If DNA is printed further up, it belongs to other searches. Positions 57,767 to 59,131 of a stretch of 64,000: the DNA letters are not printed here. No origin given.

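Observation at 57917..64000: Integrin-like FG-GAP beta-propeller membrane protein flanked by two secreted caspase-like (clan CD) peptidases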

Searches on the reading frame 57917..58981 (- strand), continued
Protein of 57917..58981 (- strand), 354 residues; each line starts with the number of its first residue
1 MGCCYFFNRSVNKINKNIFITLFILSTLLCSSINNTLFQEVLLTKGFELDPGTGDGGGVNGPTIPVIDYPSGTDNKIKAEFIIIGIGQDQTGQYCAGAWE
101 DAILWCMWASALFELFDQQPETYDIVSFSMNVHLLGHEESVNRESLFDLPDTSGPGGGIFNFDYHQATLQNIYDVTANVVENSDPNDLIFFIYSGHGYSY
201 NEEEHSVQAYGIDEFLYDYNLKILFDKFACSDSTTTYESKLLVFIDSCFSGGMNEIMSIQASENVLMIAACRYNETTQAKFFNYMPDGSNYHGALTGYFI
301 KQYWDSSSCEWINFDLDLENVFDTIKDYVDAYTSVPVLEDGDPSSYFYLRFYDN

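Call 105: search_solved_structures(query=A3, max_evalue=0.1, show_alignments=1)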
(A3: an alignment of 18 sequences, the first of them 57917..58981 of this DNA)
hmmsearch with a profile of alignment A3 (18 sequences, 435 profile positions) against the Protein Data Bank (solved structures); distinct sequences matched with E-value up to 0.1: 11.
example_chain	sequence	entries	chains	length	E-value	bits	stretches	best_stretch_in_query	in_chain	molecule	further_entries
7qp0_A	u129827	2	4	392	1.5e-14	56.8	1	175-330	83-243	Metacaspase-1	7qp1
6w8s_A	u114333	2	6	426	3.2e-14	55.8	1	189-333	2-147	Metacaspase-4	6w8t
4f6o_A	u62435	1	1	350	3.8e-14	55.5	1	176-330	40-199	Metacaspase-1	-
6w8r_A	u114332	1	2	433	3e-13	52.5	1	189-277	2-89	Metacaspase-4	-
4f6p_A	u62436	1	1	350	4.3e-12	48.7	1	176-328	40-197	Metacaspase-1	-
8a53_A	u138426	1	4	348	1e-11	47.5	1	180-277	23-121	Metacaspase-9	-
9n3d_A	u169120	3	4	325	3.2e-11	45.8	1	189-277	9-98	Metacaspase-9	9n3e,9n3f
4afr_A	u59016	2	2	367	6.4e-11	44.9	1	192-330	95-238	METACASPASE | METACASPASE MCA2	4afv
4afp_A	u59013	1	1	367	8.5e-11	44.5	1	192-330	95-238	METACASPASE MCA2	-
4af8_A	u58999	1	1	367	1.2e-10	44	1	192-330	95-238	METACASPASE MCA2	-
3bij_A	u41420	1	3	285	6.8e-09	38.2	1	230-329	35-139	Uncharacterized protein GSU0716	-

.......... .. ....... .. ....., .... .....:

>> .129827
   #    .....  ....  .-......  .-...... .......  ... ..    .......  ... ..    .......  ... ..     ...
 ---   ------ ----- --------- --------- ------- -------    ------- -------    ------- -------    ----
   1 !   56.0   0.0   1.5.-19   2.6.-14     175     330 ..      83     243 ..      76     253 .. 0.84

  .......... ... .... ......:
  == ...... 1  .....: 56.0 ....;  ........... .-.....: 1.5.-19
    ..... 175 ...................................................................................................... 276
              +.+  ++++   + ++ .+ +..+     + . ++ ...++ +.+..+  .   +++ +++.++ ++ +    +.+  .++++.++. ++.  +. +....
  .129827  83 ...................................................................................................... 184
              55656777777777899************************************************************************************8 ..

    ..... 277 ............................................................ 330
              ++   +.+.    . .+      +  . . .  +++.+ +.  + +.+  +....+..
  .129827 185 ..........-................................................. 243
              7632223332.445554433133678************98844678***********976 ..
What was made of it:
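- The joint profile hits only metacaspases and GSU0716 in the PDB, at 1.5e-14 to 7e-9 (call 105).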
